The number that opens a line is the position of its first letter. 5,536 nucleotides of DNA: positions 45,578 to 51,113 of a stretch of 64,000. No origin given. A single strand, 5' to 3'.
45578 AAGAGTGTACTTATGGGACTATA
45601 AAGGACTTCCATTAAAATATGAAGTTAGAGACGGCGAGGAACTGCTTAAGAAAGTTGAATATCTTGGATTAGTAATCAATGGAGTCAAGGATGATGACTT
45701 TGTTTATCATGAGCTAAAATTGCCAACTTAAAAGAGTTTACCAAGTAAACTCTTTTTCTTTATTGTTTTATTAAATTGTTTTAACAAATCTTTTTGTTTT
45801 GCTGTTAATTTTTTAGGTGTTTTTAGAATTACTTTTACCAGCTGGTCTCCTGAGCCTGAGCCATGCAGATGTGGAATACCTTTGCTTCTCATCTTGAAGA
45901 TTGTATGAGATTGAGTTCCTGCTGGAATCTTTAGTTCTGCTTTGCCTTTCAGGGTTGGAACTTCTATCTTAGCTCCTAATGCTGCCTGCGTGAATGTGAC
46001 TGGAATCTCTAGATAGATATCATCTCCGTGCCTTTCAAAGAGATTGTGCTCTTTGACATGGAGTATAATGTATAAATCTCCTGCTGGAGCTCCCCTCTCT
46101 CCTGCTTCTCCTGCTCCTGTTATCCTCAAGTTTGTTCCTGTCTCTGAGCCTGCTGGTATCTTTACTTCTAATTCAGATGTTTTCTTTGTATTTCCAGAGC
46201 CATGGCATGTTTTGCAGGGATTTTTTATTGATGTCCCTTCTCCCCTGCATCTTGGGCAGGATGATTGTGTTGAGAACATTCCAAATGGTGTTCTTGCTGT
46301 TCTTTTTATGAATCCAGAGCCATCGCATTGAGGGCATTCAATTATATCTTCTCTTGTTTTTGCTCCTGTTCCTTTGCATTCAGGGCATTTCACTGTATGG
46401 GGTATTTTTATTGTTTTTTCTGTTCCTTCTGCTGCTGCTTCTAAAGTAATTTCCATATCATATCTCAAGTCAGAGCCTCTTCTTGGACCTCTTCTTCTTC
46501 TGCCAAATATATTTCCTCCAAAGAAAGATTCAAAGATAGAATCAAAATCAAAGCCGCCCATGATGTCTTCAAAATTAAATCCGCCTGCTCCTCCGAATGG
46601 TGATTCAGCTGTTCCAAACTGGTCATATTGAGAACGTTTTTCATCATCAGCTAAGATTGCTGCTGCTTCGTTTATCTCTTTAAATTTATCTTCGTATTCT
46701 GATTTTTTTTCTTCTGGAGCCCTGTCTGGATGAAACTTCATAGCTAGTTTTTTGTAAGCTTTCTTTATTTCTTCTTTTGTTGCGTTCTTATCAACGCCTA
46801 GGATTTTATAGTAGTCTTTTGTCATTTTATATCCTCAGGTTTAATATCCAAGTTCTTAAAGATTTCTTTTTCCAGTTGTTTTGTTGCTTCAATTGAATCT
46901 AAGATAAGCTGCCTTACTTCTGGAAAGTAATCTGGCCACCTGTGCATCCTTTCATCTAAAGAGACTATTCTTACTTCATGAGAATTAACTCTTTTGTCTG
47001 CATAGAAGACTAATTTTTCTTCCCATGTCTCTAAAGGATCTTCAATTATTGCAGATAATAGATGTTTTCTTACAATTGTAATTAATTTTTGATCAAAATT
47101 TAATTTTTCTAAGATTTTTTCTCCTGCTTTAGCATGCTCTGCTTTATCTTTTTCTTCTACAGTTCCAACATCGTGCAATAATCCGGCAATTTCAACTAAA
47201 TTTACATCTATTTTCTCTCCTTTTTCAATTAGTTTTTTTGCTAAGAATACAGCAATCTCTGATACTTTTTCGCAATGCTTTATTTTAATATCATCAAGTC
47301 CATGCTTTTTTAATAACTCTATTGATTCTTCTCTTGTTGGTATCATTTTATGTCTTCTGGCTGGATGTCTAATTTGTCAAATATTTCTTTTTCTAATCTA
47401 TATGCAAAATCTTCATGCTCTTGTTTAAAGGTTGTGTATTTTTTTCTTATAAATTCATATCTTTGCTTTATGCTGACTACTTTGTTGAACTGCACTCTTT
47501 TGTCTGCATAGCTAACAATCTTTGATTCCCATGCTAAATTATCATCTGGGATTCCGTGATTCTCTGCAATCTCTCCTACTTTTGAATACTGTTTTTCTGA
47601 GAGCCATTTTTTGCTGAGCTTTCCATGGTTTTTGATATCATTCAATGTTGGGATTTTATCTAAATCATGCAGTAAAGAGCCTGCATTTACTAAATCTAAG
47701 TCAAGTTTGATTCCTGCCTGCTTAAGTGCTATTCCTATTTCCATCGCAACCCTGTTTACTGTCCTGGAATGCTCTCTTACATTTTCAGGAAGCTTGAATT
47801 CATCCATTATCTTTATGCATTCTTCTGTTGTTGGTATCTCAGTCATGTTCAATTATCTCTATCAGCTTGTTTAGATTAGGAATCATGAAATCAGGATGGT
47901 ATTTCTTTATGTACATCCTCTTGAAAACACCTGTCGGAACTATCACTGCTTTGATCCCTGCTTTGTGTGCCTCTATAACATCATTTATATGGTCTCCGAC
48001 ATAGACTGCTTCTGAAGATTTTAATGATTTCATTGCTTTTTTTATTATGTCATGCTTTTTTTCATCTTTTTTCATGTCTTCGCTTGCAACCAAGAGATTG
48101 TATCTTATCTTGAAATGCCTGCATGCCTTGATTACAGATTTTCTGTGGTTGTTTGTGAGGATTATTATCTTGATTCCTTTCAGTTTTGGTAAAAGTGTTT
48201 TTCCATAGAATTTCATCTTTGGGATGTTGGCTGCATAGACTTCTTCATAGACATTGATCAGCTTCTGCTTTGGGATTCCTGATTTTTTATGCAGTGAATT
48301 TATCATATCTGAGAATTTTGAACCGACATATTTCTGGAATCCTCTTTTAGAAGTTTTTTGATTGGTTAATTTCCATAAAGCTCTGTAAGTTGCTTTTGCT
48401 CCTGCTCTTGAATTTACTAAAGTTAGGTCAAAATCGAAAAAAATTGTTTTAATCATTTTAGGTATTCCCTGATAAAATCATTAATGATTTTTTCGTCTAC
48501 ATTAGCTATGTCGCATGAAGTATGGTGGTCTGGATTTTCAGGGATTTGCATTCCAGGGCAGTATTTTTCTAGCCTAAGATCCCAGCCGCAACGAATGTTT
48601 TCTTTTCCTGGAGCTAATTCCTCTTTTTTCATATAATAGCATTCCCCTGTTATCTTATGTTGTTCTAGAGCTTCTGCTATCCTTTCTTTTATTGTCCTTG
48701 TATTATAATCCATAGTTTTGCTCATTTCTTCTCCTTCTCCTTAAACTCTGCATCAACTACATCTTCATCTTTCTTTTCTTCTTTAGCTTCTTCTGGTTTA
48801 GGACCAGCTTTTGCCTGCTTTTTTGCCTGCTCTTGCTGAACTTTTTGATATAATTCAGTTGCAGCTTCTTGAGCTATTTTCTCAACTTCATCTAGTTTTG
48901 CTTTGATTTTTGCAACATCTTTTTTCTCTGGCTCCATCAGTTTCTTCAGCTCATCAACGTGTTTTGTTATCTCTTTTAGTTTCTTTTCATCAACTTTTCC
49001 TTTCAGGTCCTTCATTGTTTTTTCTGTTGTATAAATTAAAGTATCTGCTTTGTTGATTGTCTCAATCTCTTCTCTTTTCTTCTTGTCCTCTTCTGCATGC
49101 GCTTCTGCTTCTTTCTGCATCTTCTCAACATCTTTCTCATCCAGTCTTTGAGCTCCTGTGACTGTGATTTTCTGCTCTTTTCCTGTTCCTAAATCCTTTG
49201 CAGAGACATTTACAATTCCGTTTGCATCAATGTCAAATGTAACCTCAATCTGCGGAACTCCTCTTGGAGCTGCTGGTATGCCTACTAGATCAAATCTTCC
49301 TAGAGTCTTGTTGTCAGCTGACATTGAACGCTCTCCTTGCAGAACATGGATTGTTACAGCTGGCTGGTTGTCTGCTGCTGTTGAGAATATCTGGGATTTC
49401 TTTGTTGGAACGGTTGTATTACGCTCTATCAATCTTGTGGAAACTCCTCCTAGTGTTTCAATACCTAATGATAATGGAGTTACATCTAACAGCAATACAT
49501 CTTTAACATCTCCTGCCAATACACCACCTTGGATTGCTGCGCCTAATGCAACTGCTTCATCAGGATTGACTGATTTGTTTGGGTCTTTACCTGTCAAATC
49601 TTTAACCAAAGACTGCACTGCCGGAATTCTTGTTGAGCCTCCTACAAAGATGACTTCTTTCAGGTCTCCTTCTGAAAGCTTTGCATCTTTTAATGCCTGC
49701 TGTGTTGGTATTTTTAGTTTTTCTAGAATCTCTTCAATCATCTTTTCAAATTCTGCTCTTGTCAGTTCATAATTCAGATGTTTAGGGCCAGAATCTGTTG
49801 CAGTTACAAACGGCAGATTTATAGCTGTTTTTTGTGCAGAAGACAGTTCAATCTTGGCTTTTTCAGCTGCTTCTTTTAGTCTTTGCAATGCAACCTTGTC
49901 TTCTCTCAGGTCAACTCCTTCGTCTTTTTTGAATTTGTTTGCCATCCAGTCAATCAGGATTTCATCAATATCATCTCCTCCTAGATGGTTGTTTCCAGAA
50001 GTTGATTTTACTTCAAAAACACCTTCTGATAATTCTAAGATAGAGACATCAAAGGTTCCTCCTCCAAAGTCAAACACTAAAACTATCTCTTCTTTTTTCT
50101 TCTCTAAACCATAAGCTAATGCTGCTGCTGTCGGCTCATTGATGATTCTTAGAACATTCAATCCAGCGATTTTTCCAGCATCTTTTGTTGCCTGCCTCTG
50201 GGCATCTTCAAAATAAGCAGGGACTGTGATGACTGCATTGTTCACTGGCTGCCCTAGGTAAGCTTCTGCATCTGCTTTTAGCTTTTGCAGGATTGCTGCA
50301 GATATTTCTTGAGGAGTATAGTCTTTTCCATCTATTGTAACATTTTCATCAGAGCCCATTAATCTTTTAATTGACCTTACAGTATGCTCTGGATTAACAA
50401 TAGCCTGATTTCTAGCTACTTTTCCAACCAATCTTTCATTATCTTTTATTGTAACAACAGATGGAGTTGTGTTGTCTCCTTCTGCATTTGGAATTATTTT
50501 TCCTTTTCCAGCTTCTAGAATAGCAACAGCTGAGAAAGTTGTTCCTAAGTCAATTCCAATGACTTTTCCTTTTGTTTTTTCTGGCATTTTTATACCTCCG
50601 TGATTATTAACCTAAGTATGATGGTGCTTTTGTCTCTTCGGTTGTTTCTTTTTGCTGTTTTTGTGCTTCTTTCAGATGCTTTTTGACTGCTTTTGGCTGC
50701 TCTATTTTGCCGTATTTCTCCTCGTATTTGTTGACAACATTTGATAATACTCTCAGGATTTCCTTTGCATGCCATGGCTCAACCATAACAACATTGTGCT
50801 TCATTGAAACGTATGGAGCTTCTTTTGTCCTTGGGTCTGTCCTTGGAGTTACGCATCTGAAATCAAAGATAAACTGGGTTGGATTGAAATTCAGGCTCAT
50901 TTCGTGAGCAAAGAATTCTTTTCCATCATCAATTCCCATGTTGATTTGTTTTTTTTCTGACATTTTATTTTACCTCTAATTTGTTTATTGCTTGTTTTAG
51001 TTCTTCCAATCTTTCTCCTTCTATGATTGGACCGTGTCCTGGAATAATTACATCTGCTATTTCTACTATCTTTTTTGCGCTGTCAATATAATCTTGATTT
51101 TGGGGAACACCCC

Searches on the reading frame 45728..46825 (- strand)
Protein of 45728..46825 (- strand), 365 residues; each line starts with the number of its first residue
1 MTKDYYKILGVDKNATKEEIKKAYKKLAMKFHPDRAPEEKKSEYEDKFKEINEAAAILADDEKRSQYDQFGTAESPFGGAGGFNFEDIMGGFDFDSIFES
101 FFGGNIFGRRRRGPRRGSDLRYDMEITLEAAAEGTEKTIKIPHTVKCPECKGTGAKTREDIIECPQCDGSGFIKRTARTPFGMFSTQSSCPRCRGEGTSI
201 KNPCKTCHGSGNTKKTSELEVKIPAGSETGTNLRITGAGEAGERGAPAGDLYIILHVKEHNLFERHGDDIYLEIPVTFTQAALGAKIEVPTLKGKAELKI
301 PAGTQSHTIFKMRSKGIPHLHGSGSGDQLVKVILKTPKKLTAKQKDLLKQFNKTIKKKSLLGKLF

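Call 64: search_protein_families(library=pfam, proteins=[window:45728-46825:-], max_evalue=0.001)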
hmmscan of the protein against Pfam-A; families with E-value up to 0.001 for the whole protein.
window:45728-46825:- (365 aa): 4 families
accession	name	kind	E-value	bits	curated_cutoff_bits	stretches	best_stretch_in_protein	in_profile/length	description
PF01556.23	DnaJ_C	-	1.4e-50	171.7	26.6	1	120-337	1-152/152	DnaJ C terminal domain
PF00226.36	DnaJ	-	1.4e-24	86.4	27.8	1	4-68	1-63/63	DnaJ domain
PF00684.25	DnaJ_CXXCXGXG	-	2e-18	66.8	32.7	1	147-211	1-65/65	DnaJ central domain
PF15777.11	Anti-TRAP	-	0.00019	21.8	32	1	145-174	11-43/59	Tryptophan RNA-binding attenuator protein inhibitory protein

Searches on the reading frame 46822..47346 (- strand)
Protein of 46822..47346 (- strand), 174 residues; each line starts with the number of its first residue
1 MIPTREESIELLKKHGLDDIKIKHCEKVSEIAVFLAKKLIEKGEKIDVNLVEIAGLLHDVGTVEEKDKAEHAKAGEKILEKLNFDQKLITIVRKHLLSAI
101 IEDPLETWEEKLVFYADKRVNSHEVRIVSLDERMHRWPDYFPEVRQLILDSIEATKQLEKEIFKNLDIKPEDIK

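Call 64: search_protein_families(library=pfam, proteins=[window:46822-47346:-], max_evalue=0.001)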
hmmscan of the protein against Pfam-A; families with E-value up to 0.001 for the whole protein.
window:46822-47346:- (174 aa): 2 families
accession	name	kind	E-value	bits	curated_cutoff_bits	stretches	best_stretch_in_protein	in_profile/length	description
PF01966.28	HD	-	3.4e-13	50.4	22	1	23-130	3-109/116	HD domain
PF08668.18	HDOD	-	0.00025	21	22.9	0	32-63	102-133/196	HDOD domain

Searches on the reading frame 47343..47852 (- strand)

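Call 64: search_protein_families(library=pfam, proteins=[window:47343-47852:-], max_evalue=0.001)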
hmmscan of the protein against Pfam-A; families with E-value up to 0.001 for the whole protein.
window:47343-47852:- (169 aa): 2 families
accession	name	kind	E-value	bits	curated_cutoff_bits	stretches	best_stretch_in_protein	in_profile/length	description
PF01966.28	HD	-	2.1e-09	38.1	22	1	26-118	2-112/116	HD domain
PF12917.13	YfbR-like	-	0.0001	22.5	25.9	1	22-99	23-99/182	5'-deoxynucleotidase YfbR-like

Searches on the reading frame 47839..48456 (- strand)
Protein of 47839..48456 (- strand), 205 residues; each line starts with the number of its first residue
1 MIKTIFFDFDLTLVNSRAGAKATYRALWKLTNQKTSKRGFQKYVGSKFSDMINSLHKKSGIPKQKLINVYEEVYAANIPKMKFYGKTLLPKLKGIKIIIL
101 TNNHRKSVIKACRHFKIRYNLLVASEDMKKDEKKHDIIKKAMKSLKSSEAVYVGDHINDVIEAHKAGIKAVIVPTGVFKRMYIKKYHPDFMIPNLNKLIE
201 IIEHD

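Call 64: search_protein_families(library=pfam, proteins=[window:47839-48456:-], max_evalue=0.001)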
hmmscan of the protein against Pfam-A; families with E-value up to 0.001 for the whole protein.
window:47839-48456:- (205 aa): 4 families
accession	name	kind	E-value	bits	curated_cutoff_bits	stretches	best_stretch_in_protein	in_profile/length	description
PF13419.12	HAD_2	-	2.9e-21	76.8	23.8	1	5-173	1-178/178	Haloacid dehalogenase-like hydrolase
PF00702.32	Hydrolase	-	1e-12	49.3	26.4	1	2-167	1-191/191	haloacid dehalogenase-like hydrolase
PF13242.12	Hydrolase_like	-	7.1e-09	35.9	22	1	138-197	10-74/75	HAD-hyrolase-like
PF12710.13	HAD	-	2.1e-05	25.5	27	1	5-160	1-185/189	haloacid dehalogenase-like hydrolase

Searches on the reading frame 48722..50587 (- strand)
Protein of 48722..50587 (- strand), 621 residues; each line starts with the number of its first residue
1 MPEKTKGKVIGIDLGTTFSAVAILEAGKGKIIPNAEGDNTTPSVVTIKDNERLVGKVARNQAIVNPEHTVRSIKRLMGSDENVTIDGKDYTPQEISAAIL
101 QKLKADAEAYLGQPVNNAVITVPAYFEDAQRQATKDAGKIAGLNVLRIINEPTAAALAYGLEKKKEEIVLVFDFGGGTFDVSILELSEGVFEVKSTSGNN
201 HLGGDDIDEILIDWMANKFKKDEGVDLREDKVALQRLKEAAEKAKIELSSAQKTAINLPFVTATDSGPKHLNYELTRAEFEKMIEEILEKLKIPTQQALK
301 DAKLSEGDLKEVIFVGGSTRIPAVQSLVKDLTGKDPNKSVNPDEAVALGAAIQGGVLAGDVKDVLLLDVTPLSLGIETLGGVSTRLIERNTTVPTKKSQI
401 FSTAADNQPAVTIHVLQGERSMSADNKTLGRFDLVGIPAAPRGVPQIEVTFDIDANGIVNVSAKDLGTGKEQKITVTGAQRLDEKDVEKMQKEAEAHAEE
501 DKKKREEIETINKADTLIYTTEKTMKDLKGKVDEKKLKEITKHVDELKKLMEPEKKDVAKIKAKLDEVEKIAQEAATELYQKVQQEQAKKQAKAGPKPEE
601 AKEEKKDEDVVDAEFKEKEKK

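Call 64: search_protein_families(library=pfam, proteins=[window:48722-50587:-], max_evalue=0.001)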
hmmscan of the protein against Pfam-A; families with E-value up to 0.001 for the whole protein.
window:48722-50587:- (621 aa): 2 families
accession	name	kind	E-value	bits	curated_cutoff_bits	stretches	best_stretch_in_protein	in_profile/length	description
PF00012.26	HSP70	-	1.9e-241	802.9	20.6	2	83-581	101-599/599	Hsp70 protein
PF06723.19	MreB_Mbl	-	3.5e-18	66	27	1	9-351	3-316/327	MreB/Mbl protein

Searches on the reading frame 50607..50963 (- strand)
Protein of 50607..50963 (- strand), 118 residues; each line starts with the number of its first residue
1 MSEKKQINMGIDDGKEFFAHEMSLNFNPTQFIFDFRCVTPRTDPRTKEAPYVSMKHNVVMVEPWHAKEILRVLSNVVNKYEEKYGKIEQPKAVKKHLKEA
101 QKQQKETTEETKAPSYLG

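Call 64: search_protein_families(library=pfam, proteins=[window:50607-50963:-], max_evalue=0.001)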
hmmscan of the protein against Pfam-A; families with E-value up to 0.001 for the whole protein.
window:50607-50963:- (118 aa): 1 family
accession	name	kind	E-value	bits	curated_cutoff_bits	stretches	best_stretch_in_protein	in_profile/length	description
PF11950.13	DUF3467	-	1.1e-09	38.6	25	1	16-89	26-92/92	Protein of unknown function (DUF3467)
